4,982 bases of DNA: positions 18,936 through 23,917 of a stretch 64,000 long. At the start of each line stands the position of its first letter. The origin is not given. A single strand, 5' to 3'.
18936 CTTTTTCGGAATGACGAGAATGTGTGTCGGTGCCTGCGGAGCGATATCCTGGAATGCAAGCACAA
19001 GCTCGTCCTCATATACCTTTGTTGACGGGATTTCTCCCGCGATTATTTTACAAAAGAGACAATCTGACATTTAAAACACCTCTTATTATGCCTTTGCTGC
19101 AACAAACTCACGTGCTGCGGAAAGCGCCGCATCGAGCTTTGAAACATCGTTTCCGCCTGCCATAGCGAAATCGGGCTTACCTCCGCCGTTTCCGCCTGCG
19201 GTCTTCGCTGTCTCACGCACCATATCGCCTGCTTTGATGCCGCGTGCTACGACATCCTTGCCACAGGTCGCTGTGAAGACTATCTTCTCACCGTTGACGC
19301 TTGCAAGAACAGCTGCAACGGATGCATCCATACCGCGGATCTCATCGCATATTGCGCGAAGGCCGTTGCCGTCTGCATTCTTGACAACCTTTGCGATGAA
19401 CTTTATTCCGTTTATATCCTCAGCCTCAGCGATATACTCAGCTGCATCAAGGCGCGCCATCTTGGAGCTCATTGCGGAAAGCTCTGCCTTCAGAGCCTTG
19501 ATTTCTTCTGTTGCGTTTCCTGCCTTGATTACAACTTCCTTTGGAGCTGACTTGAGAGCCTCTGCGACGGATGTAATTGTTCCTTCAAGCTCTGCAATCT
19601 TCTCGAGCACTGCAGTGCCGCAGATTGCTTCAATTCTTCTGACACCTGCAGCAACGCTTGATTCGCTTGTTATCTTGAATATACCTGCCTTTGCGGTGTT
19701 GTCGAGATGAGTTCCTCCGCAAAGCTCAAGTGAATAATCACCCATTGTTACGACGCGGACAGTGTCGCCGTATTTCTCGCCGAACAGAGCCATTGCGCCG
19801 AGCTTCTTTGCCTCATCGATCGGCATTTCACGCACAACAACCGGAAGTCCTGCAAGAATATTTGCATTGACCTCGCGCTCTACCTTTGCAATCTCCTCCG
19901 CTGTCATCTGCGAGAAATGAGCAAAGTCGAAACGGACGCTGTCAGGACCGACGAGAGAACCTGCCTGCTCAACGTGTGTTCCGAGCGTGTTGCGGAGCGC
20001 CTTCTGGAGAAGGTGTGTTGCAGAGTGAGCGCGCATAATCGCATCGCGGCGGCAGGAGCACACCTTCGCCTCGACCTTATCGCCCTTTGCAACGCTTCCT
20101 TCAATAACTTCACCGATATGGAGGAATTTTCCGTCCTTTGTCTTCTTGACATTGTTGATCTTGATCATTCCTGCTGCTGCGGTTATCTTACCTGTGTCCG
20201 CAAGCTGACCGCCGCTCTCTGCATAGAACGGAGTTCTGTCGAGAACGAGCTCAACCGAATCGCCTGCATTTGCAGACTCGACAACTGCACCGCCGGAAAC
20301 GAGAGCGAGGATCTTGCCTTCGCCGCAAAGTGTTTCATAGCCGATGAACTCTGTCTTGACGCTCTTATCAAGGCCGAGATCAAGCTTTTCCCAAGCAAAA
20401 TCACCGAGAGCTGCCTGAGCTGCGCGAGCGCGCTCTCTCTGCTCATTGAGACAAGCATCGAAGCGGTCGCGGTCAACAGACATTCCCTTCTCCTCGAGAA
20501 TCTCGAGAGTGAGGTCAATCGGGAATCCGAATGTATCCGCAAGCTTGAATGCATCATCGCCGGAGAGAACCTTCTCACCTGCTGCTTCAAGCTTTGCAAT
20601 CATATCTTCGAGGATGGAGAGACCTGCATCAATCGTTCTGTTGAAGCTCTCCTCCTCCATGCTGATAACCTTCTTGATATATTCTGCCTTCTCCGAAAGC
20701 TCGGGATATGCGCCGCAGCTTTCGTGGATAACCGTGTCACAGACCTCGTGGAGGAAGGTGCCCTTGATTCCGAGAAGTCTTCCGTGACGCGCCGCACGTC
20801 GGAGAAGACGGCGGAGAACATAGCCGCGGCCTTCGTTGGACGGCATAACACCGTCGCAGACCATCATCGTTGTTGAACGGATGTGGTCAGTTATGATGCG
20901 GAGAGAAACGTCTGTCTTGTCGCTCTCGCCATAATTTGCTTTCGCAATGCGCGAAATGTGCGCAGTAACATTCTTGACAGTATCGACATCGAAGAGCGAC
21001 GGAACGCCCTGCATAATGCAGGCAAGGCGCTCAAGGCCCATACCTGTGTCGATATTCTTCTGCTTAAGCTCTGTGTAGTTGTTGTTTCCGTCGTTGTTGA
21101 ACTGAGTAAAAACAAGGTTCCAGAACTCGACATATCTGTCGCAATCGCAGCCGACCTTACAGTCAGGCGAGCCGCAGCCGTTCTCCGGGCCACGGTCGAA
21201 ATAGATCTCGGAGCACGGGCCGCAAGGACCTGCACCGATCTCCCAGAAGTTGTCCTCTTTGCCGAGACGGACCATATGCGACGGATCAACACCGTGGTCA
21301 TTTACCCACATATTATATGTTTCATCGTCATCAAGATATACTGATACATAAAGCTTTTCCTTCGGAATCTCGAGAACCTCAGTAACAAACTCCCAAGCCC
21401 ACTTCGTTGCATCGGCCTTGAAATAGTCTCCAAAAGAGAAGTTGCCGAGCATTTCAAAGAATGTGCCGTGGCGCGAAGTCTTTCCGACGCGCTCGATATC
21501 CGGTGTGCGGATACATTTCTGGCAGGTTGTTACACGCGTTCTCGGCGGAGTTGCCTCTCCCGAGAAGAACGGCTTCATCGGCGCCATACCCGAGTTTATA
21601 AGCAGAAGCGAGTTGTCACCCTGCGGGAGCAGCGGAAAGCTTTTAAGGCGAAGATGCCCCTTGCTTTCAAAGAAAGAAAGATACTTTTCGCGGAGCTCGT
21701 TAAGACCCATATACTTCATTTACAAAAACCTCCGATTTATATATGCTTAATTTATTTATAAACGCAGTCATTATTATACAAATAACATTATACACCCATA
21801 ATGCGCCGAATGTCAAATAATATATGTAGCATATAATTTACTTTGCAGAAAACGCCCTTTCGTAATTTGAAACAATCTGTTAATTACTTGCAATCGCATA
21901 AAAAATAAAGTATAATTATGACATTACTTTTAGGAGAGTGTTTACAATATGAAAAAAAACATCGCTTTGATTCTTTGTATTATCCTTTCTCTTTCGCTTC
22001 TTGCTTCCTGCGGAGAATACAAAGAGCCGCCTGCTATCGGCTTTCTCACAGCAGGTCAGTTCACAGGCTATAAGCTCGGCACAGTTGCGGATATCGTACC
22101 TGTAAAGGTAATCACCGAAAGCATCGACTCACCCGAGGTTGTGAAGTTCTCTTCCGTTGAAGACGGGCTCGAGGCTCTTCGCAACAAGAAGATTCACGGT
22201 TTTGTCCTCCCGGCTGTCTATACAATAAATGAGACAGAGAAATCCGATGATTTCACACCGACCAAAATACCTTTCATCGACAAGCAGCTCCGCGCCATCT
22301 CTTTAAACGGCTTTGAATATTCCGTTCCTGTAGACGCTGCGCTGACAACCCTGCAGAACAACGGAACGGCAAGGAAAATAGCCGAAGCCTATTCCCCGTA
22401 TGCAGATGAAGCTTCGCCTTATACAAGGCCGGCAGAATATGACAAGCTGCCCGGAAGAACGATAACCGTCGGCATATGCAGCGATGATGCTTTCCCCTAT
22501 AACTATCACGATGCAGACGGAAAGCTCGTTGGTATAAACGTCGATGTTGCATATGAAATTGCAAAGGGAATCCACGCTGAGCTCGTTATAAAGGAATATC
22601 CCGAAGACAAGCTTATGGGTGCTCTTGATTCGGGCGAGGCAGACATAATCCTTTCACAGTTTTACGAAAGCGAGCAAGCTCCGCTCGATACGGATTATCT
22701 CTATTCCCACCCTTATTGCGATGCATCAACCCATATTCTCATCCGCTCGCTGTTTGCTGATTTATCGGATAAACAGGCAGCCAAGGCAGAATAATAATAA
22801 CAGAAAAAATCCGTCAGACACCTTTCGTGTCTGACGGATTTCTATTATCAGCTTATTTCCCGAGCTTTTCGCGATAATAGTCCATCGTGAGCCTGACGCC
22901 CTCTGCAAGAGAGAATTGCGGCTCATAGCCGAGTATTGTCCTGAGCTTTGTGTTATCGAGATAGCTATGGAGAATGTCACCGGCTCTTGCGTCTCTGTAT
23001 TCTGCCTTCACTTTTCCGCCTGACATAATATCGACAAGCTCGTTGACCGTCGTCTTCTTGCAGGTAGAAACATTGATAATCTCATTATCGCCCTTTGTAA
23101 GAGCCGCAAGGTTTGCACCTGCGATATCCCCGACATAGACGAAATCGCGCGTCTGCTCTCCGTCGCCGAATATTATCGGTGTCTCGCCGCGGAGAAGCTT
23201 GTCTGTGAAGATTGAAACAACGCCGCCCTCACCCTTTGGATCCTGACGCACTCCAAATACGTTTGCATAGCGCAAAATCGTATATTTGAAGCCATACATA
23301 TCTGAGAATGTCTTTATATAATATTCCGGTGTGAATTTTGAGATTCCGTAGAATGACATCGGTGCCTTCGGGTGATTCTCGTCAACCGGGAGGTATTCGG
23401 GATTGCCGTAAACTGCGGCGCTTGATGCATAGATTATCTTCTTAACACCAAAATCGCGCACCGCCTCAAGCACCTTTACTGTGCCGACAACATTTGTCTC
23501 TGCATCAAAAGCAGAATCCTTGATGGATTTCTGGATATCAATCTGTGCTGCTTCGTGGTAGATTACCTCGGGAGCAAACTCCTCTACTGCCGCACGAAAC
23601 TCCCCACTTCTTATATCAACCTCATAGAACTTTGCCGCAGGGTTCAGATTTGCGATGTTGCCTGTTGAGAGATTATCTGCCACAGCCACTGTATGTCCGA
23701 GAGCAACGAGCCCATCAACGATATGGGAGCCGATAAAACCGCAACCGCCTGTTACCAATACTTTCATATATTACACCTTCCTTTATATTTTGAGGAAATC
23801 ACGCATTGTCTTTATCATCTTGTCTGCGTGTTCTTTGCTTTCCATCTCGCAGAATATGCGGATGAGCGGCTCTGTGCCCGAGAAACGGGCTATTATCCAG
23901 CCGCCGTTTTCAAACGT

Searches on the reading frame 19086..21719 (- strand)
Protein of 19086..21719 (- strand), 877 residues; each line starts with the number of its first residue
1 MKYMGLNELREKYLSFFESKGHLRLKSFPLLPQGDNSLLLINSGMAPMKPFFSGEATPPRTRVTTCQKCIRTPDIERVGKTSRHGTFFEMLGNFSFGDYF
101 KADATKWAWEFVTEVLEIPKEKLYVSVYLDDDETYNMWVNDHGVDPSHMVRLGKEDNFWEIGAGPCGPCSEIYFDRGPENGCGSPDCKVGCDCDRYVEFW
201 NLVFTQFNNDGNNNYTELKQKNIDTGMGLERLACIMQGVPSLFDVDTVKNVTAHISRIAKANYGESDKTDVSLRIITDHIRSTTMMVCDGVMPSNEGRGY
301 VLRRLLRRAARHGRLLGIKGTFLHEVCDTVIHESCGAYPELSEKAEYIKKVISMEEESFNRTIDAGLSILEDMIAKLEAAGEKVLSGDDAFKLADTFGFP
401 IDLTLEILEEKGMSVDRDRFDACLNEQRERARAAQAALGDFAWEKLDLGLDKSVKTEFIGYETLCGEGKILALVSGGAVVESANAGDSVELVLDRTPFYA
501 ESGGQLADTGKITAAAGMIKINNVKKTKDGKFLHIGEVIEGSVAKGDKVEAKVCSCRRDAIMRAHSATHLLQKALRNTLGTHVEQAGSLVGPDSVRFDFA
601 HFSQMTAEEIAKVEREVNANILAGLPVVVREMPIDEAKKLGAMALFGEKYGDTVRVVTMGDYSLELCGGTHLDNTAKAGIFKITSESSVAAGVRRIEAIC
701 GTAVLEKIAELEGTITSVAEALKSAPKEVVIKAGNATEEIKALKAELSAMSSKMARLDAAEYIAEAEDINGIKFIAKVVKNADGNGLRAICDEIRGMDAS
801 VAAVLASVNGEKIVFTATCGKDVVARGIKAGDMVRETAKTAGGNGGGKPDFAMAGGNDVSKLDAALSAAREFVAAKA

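Call 93: search_protein_families(library=pfam, proteins=[window:19086-21719:-], max_evalue=0.00001)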
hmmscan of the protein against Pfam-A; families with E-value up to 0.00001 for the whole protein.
window:19086-21719:- (877 aa): 3 families
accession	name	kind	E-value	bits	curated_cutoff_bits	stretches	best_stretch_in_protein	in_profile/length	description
PF01411.24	tRNA-synt_2c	-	5.3e-194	646.2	30.3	1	8-553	1-548/552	tRNA synthetases class II (A)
PF07973.19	tRNA_SAD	-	1.8e-18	66.7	24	1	654-697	1-44/44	Threonyl and Alanyl tRNA synthetase second additional domain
PF02272.25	DHHA1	-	1.5e-14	54.7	25.9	1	772-874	2-101/102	DHHA1 domain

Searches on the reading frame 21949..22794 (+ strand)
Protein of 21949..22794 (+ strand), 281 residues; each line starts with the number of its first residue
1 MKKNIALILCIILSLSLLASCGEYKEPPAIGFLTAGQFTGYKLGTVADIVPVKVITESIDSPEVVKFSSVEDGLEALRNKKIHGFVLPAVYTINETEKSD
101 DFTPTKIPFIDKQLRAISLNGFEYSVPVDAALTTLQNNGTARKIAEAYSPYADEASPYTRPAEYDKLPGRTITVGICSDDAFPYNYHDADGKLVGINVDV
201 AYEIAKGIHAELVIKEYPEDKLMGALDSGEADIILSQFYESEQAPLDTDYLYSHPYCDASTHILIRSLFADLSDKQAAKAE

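Call 93: search_protein_families(library=pfam, proteins=[window:21949-22794:+], max_evalue=0.00001)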
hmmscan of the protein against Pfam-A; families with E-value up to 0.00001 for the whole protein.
window:21949-22794:+ (281 aa): 1 family
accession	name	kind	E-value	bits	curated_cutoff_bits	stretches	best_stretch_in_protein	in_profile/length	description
PF00497.25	SBP_bac_3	-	7.3e-16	58.6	26.4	1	174-266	3-91/132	Bacterial extracellular solute-binding proteins, family 3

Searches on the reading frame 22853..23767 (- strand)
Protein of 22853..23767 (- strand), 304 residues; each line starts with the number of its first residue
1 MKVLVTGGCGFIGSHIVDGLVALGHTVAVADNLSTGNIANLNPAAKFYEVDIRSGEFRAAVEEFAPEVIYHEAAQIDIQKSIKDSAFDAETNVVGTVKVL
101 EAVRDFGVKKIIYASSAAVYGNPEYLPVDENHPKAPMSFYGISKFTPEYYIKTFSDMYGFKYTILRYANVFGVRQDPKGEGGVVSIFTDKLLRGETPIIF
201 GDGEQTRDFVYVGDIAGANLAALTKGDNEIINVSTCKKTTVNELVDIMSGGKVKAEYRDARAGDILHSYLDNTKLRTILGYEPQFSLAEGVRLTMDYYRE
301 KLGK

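Call 93: search_protein_families(library=pfam, proteins=[window:22853-23767:-], max_evalue=0.00001)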
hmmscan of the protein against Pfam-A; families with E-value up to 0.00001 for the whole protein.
window:22853-23767:- (304 aa): 7 families
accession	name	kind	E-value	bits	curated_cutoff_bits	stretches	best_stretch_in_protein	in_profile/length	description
PF01370.27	Epimerase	-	1.4e-57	195.3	20.9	1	3-233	1-239/240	NAD dependent epimerase/dehydratase family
PF16363.11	GDP_Man_Dehyd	-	8.9e-51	173.7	27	1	4-293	1-331/332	GDP-mannose 4,6 dehydratase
PF01073.25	3Beta_HSD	-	5.9e-22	78.4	22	1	4-225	1-231/280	3-beta hydroxysteroid dehydrogenase/isomerase family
PF04321.23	RmlD_sub_bind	-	3.7e-15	56.2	27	1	1-174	1-155/287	RmlD substrate binding domain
PF02719.21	Polysacc_synt_2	-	5.2e-13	49.3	20.2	1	3-249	1-247/293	Polysaccharide biosynthesis protein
PF07993.18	NAD_binding_4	-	7e-10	38.9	20.1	1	67-178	90-212/258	Male sterility protein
PF13460.12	NAD_binding_10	-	3.9e-07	30.6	27.2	1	7-170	1-146/184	NAD(P)H-binding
